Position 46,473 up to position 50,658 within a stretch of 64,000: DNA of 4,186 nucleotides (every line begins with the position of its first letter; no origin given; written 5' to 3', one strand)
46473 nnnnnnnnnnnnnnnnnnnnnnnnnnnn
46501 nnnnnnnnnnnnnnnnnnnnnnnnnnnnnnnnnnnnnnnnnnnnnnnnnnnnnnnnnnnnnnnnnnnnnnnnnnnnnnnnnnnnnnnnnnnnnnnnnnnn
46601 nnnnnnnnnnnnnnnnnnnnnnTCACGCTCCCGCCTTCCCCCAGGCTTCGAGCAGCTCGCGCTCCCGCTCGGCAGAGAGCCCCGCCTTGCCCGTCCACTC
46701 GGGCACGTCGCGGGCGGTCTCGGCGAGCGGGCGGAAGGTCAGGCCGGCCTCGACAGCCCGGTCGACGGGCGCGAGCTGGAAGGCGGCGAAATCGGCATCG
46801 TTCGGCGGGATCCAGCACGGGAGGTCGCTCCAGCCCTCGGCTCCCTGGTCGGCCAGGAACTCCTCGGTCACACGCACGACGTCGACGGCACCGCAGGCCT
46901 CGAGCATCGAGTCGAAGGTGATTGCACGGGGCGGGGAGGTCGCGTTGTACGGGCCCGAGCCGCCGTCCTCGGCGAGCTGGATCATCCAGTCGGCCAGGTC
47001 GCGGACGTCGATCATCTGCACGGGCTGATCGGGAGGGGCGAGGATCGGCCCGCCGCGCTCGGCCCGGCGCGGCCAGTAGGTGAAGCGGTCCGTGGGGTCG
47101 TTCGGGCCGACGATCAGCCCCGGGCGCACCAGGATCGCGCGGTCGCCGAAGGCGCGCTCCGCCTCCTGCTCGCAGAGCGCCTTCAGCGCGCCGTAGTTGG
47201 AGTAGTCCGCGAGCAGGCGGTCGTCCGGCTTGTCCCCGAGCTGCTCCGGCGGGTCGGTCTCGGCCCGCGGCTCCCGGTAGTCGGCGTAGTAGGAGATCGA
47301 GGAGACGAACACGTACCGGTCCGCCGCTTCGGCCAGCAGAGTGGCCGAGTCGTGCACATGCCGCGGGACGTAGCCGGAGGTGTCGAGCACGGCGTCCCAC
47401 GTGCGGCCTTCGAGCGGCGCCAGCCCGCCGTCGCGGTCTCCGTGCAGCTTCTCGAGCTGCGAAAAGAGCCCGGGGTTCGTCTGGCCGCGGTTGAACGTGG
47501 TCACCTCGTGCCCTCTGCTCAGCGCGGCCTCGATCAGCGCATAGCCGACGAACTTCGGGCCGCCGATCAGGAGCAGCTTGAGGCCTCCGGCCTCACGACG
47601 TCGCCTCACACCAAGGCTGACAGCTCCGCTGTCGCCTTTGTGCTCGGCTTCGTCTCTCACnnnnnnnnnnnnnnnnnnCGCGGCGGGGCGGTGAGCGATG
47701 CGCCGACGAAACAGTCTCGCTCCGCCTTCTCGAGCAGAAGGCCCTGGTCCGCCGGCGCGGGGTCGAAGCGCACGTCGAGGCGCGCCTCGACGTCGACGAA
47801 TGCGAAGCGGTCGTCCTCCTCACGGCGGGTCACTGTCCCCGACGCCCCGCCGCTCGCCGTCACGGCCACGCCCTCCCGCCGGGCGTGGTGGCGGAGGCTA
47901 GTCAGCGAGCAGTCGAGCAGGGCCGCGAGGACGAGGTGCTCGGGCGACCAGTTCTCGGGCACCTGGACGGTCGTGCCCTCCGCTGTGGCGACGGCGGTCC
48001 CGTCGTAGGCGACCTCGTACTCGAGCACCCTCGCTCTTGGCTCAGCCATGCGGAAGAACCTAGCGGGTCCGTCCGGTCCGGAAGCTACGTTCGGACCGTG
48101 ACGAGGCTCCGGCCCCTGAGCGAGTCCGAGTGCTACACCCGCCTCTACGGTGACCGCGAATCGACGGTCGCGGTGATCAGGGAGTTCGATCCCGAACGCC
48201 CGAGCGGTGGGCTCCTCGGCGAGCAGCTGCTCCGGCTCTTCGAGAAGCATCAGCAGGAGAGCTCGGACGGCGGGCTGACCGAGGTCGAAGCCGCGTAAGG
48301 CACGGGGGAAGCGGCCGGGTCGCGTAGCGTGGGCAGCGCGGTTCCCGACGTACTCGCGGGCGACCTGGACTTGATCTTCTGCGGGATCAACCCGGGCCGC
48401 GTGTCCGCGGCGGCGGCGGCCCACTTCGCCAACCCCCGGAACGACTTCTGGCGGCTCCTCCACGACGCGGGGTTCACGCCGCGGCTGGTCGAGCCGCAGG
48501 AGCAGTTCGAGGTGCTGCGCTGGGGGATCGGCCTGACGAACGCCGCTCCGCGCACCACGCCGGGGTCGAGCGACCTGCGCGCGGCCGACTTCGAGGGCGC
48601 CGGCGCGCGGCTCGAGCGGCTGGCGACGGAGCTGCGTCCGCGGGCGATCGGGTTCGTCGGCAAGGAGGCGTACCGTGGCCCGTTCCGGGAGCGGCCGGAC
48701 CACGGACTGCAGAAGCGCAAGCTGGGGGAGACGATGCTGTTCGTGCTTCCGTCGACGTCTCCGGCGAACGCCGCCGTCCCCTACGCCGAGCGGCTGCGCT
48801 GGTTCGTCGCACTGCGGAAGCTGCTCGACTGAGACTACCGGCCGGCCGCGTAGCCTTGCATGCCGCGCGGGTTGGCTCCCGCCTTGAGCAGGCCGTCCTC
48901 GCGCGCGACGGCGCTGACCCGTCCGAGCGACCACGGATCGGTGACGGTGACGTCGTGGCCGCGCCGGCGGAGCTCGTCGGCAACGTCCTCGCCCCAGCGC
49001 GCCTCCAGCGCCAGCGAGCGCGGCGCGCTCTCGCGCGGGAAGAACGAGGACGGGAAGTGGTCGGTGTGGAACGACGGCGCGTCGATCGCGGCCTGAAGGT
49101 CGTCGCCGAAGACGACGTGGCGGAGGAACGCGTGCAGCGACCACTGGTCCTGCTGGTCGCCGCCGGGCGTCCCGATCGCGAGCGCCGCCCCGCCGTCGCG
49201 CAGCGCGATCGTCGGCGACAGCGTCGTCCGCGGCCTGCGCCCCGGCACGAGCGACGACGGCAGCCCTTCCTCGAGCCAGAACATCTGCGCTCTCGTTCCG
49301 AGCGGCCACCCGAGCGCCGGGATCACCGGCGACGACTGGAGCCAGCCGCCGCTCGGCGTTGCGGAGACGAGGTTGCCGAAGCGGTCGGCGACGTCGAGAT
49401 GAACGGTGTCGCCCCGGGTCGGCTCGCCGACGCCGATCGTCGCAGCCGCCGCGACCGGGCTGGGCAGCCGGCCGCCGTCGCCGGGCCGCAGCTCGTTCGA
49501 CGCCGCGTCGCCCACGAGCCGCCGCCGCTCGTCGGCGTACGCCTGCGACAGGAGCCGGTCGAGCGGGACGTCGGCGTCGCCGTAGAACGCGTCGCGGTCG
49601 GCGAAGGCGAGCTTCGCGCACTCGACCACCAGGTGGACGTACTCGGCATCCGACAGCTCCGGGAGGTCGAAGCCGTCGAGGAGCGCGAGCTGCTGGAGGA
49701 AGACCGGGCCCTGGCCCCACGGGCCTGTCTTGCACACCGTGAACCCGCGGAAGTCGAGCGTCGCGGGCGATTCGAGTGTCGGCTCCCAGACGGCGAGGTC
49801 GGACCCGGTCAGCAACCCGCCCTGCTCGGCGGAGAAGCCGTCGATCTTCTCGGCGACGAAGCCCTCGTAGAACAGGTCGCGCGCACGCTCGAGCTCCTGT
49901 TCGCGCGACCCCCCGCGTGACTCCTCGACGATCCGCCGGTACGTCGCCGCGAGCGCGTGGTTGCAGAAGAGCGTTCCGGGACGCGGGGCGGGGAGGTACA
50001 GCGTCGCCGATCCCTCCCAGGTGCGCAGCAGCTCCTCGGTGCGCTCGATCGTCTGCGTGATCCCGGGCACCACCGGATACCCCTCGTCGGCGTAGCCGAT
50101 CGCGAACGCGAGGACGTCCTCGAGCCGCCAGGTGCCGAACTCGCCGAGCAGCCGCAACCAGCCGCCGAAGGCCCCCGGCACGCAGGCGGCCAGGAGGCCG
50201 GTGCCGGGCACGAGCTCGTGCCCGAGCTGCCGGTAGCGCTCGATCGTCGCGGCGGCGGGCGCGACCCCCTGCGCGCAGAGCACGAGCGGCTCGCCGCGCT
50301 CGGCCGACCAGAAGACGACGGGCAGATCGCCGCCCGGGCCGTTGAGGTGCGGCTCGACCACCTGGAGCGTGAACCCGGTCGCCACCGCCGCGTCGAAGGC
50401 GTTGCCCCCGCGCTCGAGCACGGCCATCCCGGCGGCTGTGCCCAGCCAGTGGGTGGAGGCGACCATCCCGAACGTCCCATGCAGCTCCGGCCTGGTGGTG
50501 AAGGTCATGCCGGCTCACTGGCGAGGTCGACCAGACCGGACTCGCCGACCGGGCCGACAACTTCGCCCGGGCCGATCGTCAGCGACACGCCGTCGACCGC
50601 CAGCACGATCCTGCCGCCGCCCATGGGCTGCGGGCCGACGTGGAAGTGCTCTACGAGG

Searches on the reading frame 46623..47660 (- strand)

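Call 59: search_protein_families(library=pfam, proteins=[window:46623-47660:-], max_evalue=0.00001)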
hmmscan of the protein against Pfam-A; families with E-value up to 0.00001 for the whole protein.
window:46623-47660:- (345 aa): 1 family
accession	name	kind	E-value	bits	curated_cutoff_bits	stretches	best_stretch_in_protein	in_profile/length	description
PF01370.27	Epimerase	-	6.5e-11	42.5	20.9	1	107-234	97-232/240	NAD dependent epimerase/dehydratase family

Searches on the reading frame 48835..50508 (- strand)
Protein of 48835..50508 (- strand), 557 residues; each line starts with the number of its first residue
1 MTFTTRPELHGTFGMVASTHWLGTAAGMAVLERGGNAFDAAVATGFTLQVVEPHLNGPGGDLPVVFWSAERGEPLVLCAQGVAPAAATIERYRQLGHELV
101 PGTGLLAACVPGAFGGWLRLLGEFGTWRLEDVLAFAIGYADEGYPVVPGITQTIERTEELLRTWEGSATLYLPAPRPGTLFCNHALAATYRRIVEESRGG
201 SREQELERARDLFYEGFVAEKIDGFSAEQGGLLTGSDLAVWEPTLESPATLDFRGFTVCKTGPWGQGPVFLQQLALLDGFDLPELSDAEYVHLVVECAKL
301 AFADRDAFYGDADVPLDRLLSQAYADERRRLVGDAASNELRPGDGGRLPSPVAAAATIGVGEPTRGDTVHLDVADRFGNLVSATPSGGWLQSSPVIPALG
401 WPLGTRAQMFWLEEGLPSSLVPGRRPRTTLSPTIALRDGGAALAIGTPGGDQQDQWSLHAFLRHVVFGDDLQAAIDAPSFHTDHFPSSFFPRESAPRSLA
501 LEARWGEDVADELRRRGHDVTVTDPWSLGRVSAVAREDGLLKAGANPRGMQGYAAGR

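Call 59: search_protein_families(library=pfam, proteins=[window:48835-50508:-], max_evalue=0.00001)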
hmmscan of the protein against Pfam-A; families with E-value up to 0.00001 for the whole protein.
window:48835-50508:- (557 aa): 1 family
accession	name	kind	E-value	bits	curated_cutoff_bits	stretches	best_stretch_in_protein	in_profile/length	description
PF01019.26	G_glu_transpept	-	1.7e-115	387.2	27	1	29-549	2-510/512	Gamma-glutamyltranspeptidase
